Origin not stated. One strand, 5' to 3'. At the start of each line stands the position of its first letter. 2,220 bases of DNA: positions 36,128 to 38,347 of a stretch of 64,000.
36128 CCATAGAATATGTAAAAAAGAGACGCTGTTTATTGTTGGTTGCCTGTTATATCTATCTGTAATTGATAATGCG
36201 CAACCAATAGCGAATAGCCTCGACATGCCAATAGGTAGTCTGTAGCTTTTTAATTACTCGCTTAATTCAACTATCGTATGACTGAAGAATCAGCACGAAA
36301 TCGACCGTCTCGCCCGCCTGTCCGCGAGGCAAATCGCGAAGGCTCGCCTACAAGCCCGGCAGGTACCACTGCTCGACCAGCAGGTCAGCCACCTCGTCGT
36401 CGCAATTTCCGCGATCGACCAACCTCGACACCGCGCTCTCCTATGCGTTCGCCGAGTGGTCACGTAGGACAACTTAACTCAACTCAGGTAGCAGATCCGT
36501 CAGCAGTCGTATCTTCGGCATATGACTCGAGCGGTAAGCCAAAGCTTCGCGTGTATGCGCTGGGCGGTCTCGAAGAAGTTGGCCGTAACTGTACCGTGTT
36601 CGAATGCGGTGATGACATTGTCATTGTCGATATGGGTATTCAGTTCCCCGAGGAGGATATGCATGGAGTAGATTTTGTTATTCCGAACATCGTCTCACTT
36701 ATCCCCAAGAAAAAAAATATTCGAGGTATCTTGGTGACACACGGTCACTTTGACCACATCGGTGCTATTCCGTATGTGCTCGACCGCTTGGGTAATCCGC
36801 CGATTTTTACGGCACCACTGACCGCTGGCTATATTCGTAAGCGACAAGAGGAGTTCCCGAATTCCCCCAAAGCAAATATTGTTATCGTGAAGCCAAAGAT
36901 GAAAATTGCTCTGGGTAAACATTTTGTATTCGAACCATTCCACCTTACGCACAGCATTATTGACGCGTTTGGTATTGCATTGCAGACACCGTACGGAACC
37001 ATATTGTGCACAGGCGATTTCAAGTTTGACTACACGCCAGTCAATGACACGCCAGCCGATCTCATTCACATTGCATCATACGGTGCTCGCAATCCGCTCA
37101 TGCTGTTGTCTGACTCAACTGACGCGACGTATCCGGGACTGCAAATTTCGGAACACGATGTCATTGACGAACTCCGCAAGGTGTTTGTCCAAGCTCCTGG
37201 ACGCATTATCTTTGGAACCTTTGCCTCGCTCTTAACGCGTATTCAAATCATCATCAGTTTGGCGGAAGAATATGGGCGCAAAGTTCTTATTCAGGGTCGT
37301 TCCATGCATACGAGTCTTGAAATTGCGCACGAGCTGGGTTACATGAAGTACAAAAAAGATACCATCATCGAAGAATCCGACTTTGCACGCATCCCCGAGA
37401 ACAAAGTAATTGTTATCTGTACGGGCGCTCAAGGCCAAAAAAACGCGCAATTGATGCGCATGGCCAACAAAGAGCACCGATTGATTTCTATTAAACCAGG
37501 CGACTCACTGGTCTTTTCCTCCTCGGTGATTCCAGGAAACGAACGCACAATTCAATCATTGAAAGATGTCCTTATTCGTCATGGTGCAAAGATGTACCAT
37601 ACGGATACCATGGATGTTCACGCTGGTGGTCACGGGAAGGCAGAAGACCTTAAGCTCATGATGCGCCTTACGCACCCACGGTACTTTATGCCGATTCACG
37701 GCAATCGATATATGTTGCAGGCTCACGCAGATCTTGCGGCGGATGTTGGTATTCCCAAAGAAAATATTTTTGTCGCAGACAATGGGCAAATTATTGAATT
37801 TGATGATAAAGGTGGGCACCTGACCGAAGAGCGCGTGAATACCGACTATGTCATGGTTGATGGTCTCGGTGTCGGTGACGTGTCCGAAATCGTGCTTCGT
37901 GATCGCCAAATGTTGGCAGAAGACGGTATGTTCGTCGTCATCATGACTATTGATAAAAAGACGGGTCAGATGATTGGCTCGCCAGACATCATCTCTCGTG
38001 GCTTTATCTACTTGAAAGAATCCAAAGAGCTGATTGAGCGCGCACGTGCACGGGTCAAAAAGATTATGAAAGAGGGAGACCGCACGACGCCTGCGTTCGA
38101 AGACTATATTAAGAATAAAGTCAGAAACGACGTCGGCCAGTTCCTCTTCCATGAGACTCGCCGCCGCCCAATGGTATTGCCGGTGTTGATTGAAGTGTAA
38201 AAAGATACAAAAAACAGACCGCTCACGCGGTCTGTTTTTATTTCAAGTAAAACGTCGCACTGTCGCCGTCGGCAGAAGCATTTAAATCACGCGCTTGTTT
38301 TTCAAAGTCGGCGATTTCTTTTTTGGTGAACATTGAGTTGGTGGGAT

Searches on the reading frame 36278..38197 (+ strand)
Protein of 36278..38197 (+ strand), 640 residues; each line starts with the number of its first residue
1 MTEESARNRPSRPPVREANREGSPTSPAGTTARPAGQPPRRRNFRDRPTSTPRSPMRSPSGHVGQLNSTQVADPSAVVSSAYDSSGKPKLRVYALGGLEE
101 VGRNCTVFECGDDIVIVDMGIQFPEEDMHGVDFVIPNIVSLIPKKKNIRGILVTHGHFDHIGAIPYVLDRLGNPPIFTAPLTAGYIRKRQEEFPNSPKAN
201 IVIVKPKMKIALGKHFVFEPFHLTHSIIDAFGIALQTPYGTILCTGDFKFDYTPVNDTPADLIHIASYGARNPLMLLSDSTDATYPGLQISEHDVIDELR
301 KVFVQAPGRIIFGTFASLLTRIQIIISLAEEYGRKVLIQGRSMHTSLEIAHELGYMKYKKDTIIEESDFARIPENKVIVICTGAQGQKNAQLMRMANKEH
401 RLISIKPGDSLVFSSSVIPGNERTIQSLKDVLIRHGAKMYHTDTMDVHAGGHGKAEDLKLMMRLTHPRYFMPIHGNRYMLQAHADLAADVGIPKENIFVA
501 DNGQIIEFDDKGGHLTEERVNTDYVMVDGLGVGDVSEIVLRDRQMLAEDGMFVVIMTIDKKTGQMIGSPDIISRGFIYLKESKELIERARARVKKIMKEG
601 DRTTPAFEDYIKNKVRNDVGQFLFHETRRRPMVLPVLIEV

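Call 60: search_protein_families(library=pfam, proteins=[window:36278-38197:+], max_evalue=0.0001)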
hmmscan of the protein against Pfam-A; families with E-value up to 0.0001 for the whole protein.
window:36278-38197:+ (640 aa): 5 families
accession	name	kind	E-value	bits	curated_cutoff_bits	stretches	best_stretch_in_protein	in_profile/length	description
PF22505.1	RNase_J_b_CASP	-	1.5e-42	144.8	27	1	308-428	2-122/126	Ribonuclease J, beta-CASP domain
PF17770.6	RNase_J_C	-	4e-32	111.7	23.8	1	539-640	1-102/102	Ribonuclease J C-terminal domain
PF00753.33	Lactamase_B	-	3.5e-10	40.6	22.7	1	101-259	4-161/196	Metallo-beta-lactamase superfamily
PF12706.13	Lactamase_B_2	-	1e-07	32.2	27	1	146-249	29-144/200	Beta-lactamase superfamily domain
PF07521.17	RMMBL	-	3.2e-06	27.5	21.6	1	451-492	16-58/63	Zn-dependent metallo-hydrolase RNA specificity domain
